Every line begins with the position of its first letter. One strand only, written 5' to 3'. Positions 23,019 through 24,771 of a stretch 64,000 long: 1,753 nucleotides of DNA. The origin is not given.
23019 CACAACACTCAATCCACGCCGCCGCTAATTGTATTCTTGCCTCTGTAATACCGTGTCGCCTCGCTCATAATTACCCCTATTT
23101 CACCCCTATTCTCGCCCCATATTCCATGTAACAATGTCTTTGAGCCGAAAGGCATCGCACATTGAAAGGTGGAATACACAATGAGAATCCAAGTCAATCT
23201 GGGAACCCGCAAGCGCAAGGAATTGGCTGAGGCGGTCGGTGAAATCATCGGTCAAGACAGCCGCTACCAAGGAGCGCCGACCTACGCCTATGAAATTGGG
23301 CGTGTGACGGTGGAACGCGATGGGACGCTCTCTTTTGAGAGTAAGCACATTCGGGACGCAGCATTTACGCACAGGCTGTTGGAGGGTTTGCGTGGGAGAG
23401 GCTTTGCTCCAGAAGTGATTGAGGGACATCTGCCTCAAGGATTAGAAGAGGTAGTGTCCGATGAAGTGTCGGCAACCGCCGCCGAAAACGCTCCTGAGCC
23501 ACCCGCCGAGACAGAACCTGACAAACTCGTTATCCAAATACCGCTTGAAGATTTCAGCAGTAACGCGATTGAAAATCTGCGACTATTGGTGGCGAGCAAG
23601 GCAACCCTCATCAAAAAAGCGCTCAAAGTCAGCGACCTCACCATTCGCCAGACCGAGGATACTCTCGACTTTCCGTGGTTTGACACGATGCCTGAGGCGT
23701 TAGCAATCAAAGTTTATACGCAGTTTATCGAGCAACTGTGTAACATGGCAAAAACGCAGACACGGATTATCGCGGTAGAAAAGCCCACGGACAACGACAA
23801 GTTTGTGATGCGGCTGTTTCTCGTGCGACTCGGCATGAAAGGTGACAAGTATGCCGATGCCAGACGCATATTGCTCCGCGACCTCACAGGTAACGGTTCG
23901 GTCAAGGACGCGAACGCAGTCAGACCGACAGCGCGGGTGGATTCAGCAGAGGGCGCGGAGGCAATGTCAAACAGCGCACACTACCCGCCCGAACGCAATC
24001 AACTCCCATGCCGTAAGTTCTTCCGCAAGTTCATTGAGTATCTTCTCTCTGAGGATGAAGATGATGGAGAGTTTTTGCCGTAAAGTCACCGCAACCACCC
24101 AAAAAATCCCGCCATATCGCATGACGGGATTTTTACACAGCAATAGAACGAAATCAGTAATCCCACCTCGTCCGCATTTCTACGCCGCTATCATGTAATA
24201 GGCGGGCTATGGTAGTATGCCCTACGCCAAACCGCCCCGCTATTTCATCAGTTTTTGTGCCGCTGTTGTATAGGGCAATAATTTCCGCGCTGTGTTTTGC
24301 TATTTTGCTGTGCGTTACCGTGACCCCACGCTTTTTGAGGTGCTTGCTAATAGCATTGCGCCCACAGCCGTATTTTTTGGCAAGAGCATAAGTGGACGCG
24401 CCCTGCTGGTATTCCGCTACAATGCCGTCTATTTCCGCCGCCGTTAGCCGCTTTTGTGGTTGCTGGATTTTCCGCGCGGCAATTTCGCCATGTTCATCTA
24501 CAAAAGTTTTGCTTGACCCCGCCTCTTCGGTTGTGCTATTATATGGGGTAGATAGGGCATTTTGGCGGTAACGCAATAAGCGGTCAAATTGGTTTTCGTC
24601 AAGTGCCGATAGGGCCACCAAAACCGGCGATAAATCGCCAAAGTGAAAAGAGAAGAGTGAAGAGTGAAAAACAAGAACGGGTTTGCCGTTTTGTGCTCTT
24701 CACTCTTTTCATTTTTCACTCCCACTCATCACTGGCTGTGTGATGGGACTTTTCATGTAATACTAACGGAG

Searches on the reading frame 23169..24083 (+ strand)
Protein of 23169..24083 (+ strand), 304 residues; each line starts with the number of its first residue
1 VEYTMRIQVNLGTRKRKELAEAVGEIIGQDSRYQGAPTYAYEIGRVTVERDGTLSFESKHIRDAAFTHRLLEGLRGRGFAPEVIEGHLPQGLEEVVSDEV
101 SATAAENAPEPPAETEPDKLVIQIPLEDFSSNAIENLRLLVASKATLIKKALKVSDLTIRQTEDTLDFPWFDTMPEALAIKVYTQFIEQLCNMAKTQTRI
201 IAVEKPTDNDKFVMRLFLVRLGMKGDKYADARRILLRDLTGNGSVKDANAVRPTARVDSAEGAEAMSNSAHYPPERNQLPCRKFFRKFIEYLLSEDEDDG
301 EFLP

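Call 4: search_protein_families(library=pfam, proteins=[window:23169-24083:+])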
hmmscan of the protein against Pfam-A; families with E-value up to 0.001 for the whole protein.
window:23169-24083:+ (304 aa): 0 families

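Call 39: find_homologous_proteins(query=window:23169-24083:+)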
Query window:23169-24083:+ (304 aa): 79 proteins with E <= 0.001 among 3551 candidates.
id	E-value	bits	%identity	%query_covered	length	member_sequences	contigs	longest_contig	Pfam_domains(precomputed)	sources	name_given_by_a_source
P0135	6.4e-194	661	100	99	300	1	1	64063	-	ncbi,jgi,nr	ncbi:MAG: hypothetical protein LBS03_09320 [Bacteroidales bacterium]|jgi:hypothetical protein|nr:hyp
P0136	9.5e-128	444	69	99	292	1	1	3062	-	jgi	jgi:hypothetical protein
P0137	1.3e-80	289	51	96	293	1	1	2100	-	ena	-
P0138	3.1e-80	288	51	96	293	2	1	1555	-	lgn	-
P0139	2.7e-74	268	53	88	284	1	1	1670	-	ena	-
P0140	7.7e-74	267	49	89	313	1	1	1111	-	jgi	jgi:hypothetical protein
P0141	2.7e-71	259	53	81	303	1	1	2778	-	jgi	jgi:hypothetical protein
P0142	2.0e-70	256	47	92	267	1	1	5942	-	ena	-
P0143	2.4e-68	249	50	83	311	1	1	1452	-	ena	-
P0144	2.7e-68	249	44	89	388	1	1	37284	-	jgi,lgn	jgi:hypothetical protein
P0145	3.9e-68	248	54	80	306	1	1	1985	-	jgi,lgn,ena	-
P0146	7.5e-67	244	46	92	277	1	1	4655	-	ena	-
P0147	1.4e-66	243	50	85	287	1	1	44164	-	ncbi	-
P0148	3.2e-66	242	50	80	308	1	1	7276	-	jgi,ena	-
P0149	3.8e-66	242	46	93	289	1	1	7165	-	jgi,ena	-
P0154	2.3e-62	229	47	88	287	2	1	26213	-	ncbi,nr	ncbi:MAG: virulence protein [Oscillospiraceae bacterium]|nr:virulence protein [Oscillospiraceae bact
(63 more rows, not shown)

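Call 40: find_encoding_contigs(protein=P0136, flank=10000, max_places=3)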
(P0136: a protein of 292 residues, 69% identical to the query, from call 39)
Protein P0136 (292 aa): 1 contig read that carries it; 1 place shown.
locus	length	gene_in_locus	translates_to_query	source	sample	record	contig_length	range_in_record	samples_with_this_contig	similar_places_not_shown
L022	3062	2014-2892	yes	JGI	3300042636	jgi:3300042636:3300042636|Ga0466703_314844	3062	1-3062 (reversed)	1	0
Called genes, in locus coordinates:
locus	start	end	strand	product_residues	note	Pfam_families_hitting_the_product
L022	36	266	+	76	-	-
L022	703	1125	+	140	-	-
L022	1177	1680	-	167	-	-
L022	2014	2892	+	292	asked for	-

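Call 41: find_encoding_contigs(protein=P0154, flank=10000, max_places=3)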
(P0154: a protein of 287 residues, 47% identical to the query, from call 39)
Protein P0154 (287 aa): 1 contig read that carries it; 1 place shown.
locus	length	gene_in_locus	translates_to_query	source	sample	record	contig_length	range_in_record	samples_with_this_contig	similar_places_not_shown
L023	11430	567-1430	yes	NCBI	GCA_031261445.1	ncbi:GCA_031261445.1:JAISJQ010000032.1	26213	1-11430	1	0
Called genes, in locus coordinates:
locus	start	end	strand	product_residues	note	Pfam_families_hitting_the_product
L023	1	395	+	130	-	PF00239:Resolvase (faint)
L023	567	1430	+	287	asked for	-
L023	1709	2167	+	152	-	-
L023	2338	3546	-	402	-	-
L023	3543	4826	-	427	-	PF13302:Acetyltransf_3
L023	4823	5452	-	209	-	-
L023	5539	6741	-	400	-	PF12833:HTH_18, PF00165:HTH_AraC (weak), PF06445:GyrI-like (faint)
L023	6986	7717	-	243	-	PF01790:LGT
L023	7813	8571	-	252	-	-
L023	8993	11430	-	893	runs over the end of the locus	-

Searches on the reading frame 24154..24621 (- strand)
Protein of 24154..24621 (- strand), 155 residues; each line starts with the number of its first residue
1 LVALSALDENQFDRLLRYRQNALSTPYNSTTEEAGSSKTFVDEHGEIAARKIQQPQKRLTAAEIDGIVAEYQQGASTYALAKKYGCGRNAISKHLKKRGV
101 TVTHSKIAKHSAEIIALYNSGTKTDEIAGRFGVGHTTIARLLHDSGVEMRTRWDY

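Call 4: search_protein_families(library=pfam, proteins=[window:24154-24621:-])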
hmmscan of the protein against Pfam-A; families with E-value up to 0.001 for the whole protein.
window:24154-24621:- (155 aa): 9 families
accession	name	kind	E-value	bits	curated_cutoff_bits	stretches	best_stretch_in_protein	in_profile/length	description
PF13384.12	HTH_23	-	2.2e-08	34.1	24.6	0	112-144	8-40/50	Homeodomain-like domain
PF02796.21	HTH_7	-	3.4e-08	33.9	23.8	1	106-144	5-44/45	Helix-turn-helix domain of resolvase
PF13936.12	HTH_38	-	2.2e-07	30.9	27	0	57-97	3-43/44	Helix-turn-helix domain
PF04218.19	CENP-B_N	-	4.6e-06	26.6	21.2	0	113-142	14-43/53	CENP-B N-terminal DNA-binding domain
PF19575.5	HTH_58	-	2.8e-05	24.4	23.8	0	97-152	2-57/62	Helix-turn-helix domain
PF19610.4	DUF6115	-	0.00017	22.4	27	0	101-135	90-124/134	Family of unknown function (DUF6115)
PF25257.1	DUF7858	-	0.00017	22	27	0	109-148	48-87/170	Family of unknown function (DUF7858)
PF13518.12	HTH_28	-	0.00025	21.5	25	0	112-143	3-34/52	Helix-turn-helix domain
PF13730.12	HTH_36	-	0.00066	19.9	25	0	76-97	27-48/55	Helix-turn-helix domain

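Call 10: find_encoding_contigs(protein=window:24154-24621:-, flank=10000, max_places=10)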
Protein window:24154-24621:- (155 aa): no gene with exactly this product is on record in the collection.
